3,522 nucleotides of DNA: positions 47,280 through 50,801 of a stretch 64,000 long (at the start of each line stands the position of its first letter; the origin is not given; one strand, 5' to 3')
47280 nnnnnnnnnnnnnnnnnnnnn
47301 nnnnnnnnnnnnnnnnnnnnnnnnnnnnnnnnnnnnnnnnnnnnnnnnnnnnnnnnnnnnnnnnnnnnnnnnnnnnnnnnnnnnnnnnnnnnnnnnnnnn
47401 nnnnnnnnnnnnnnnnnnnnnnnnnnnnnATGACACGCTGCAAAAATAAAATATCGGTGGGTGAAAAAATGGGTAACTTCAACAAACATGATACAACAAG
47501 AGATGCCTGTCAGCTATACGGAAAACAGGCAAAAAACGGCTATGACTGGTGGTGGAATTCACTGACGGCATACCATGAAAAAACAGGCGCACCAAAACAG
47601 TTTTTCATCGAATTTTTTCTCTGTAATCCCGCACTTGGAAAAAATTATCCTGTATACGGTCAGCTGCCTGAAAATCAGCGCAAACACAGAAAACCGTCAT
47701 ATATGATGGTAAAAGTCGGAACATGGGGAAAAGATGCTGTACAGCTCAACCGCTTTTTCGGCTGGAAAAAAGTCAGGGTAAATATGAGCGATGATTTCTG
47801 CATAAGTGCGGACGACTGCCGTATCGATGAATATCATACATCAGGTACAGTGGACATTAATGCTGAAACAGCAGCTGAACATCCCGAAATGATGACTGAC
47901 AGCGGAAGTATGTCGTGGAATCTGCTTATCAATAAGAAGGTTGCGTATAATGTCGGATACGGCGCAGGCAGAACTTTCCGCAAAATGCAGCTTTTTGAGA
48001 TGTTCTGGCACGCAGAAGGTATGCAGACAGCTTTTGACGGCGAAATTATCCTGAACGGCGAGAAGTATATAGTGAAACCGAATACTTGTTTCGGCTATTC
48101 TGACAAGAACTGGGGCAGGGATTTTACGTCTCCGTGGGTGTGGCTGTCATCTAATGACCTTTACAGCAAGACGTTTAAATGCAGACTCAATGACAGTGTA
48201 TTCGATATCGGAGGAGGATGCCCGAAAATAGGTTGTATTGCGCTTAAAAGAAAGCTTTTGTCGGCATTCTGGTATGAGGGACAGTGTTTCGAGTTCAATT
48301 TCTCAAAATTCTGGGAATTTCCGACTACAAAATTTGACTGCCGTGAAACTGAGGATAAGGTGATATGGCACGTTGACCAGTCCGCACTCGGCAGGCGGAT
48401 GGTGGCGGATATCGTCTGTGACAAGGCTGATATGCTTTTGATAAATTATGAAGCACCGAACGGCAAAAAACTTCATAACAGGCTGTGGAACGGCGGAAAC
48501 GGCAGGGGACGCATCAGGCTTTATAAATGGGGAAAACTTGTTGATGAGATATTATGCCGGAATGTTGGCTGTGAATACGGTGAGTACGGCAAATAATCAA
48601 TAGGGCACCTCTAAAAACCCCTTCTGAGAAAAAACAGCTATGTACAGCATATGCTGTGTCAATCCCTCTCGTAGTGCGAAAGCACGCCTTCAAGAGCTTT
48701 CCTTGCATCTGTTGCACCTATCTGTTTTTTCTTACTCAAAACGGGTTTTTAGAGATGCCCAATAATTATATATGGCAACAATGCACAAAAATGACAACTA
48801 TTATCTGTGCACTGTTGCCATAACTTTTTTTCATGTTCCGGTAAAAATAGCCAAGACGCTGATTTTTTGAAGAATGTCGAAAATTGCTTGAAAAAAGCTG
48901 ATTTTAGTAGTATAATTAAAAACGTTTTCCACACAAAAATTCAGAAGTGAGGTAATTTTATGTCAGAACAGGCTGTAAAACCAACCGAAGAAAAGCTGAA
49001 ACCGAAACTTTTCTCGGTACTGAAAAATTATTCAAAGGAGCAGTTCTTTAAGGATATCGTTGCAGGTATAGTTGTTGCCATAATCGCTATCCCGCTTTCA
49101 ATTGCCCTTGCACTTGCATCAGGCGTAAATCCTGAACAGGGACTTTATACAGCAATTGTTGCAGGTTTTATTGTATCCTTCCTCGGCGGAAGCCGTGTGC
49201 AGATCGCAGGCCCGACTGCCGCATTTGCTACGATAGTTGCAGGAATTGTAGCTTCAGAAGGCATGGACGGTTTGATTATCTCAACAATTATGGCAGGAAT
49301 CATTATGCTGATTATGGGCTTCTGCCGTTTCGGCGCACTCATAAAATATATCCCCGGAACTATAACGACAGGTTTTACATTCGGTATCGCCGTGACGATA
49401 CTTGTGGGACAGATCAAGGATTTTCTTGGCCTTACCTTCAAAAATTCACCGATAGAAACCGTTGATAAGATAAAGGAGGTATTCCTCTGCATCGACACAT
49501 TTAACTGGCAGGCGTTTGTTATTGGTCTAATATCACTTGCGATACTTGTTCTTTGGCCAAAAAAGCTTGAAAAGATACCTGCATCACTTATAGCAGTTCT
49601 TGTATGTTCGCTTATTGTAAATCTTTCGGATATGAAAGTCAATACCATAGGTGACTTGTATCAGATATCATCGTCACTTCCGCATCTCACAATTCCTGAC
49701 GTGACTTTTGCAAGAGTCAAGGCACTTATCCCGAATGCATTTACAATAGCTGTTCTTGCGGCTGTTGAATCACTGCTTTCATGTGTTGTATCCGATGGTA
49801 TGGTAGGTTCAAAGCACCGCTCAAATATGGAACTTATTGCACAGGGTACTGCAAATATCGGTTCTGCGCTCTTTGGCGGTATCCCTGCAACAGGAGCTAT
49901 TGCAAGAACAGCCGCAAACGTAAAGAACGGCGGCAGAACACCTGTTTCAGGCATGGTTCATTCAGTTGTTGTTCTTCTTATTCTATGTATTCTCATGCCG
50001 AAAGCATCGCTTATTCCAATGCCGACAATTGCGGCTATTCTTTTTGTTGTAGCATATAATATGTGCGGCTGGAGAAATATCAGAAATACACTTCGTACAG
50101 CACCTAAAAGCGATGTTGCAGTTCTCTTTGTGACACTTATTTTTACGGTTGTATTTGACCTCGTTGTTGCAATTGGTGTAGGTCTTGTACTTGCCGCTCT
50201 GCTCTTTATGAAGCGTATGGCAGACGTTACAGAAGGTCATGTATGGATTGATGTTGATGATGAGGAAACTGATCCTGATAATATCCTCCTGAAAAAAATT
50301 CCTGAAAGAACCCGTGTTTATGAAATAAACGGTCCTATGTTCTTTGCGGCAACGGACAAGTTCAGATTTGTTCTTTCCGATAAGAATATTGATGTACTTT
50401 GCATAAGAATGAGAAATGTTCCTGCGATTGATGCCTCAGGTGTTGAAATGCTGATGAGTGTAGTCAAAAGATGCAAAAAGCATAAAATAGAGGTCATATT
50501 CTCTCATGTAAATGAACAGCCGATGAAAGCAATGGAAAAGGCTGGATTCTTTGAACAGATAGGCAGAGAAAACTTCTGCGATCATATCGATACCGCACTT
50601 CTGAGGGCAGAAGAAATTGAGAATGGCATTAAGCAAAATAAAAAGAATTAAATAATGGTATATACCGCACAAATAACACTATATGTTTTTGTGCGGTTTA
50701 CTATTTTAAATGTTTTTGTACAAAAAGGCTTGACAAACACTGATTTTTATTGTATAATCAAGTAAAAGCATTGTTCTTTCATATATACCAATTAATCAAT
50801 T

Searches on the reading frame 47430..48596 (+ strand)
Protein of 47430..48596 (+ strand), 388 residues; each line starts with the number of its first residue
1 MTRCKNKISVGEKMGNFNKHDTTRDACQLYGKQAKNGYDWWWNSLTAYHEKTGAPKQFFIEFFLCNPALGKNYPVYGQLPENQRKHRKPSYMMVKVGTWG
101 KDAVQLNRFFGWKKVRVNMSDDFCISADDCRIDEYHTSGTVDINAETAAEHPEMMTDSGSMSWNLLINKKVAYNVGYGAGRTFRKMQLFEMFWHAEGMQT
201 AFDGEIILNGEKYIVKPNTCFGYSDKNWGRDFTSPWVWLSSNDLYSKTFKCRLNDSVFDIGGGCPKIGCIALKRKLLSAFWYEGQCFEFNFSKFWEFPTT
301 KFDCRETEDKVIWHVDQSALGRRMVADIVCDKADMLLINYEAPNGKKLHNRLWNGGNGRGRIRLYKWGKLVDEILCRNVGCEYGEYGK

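Call 14: find_encoding_contigs(protein=window:47430-48596:+, flank=3000, max_places=10)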
Protein window:47430-48596:+ (388 aa): no gene with exactly this product is on record in the collection.

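Call 41: search_protein_families(library=pfam, proteins=[window:47430-48596:+])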
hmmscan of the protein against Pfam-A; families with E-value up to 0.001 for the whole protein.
window:47430-48596:+ (388 aa): 1 family
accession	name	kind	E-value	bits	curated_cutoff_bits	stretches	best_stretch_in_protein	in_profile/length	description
PF14249.11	Tocopherol_cycl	-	3e-05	23.7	26.6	1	185-245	151-209/335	Tocopherol cyclase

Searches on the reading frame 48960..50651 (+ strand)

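Call 41: search_protein_families(library=pfam, proteins=[window:48960-50651:+])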
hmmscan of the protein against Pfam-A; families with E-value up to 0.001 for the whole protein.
window:48960-50651:+ (563 aa): 2 families
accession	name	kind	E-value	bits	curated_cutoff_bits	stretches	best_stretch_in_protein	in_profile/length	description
PF00916.26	Sulfate_transp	-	5.1e-85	285.9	23.2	1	29-392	1-380/380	Sulfate permease family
PF01740.26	STAS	-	7.9e-15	55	22.6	1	446-546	5-106/106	STAS domain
